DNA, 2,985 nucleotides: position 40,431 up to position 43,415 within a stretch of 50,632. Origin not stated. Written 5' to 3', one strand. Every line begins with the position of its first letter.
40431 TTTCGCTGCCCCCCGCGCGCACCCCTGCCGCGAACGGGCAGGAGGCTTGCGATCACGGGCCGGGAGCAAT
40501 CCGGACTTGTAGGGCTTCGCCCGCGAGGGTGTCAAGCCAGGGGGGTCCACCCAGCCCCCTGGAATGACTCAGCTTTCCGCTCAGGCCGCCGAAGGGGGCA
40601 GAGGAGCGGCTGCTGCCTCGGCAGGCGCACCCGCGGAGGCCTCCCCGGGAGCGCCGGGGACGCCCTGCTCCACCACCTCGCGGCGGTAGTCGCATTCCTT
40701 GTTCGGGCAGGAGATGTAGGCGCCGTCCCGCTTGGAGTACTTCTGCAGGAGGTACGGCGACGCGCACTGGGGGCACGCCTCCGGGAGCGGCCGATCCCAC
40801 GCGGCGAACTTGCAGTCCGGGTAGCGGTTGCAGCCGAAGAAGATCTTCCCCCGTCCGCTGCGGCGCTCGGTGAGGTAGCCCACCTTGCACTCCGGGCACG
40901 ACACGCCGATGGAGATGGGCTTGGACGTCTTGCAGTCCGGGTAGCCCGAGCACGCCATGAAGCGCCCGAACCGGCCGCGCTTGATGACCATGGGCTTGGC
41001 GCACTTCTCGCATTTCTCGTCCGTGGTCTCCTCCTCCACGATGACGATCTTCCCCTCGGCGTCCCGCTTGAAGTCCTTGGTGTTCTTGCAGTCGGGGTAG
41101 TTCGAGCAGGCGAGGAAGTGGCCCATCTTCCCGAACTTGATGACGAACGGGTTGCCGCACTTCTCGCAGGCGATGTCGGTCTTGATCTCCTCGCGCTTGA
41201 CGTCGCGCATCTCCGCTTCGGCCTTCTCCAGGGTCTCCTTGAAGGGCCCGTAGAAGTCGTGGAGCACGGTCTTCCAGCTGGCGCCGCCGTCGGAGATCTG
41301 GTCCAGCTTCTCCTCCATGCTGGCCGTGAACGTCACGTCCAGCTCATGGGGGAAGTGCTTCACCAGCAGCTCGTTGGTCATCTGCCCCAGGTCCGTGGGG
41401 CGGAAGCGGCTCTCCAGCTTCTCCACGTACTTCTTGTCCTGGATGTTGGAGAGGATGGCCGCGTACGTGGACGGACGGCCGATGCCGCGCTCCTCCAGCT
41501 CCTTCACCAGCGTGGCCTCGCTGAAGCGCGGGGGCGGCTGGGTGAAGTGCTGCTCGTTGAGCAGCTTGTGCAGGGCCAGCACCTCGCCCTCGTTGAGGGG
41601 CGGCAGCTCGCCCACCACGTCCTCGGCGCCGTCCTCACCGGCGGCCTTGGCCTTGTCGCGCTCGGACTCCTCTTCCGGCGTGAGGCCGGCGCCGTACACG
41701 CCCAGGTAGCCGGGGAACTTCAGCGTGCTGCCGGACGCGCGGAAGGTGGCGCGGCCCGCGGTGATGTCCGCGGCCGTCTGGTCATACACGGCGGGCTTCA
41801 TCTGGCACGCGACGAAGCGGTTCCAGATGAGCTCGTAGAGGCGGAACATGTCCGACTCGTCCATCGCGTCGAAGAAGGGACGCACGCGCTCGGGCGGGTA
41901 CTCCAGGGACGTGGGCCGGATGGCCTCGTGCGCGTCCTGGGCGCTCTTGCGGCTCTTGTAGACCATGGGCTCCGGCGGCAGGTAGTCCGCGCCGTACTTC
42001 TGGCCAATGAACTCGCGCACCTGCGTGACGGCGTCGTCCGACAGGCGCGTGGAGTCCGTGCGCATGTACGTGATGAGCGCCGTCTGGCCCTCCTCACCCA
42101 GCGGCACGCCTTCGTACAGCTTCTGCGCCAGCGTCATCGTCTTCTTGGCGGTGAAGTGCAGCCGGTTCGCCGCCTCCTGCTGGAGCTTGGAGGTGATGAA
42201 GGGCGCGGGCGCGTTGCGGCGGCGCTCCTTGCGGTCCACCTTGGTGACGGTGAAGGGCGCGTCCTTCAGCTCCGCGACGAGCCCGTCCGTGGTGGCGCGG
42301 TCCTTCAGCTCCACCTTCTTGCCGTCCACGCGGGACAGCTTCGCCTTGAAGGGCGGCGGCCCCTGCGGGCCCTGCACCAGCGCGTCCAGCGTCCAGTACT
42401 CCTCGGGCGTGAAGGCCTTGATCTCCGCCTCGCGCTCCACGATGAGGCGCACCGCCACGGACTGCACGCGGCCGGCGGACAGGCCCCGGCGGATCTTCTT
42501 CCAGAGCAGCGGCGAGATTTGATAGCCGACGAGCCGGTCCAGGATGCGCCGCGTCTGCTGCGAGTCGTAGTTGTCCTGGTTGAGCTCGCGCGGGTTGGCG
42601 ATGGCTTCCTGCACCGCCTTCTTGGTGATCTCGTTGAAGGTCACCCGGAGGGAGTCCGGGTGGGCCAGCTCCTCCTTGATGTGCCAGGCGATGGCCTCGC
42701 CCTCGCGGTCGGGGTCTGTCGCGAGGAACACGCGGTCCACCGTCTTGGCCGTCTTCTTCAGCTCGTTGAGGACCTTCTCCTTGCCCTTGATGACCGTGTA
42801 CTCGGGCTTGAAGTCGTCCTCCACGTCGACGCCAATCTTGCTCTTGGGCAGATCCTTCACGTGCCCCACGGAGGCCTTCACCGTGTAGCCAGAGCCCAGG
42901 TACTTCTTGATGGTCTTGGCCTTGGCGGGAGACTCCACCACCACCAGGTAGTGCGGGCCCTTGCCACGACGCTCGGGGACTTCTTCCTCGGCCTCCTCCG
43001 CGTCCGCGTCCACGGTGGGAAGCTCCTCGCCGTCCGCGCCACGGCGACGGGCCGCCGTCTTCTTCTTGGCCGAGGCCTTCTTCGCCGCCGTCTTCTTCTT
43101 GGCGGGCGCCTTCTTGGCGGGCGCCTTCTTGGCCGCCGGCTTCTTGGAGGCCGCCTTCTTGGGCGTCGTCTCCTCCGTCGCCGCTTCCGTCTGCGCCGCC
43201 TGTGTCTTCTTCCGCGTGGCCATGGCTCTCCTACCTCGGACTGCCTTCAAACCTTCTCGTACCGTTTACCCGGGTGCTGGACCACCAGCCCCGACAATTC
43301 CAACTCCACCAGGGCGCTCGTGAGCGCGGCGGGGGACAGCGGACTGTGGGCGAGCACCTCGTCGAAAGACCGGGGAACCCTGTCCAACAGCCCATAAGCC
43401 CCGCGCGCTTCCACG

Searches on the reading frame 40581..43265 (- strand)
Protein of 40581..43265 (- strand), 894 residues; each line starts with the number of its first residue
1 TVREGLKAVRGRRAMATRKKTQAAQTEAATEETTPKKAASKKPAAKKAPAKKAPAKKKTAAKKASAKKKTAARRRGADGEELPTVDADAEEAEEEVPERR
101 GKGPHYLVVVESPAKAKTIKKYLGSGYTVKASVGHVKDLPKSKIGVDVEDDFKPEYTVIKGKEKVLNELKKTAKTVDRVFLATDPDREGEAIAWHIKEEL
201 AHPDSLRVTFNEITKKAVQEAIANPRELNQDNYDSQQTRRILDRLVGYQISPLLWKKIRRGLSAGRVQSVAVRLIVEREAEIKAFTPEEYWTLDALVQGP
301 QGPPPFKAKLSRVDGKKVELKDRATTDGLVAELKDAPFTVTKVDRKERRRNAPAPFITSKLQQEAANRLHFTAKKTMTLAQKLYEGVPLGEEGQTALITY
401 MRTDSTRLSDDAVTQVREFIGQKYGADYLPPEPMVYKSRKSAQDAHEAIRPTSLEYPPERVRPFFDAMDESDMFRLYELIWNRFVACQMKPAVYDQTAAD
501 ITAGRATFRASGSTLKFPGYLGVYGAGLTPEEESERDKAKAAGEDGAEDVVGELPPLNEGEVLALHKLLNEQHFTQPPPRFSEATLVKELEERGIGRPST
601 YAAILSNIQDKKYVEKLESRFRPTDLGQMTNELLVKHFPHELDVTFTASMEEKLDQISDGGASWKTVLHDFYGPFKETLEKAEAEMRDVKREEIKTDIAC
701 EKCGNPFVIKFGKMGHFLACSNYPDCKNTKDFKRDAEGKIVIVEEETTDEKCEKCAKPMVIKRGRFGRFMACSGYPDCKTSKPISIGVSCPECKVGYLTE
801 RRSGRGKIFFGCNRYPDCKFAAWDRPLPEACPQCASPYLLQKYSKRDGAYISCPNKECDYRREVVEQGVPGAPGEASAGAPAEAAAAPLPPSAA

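Call 11: search_protein_families(library=pfam, proteins=[window:40581-43265:-], max_evalue=0.001)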
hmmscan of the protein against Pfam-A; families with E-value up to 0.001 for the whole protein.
window:40581-43265:- (894 aa): 5 families
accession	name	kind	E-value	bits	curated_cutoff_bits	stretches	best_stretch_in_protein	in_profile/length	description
PF01131.25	Topoisom_bac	-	1.1e-123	413.8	35.1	1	228-668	2-410/411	DNA topoisomerase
PF01396.24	Zn_ribbon_Top1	-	1.4e-42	143.6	32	4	749-784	1-36/39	Topoisomerase DNA binding C4 zinc finger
PF01751.28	Toprim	-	5e-23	81.5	23.1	1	107-213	2-96/96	Toprim domain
PF07382.16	HC2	-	0.00011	22.8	40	1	19-71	5-147/194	Histone H1-like nucleoprotein HC2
PF13662.12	Toprim_4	-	0.00021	21.9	25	0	162-209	34-82/85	Toprim domain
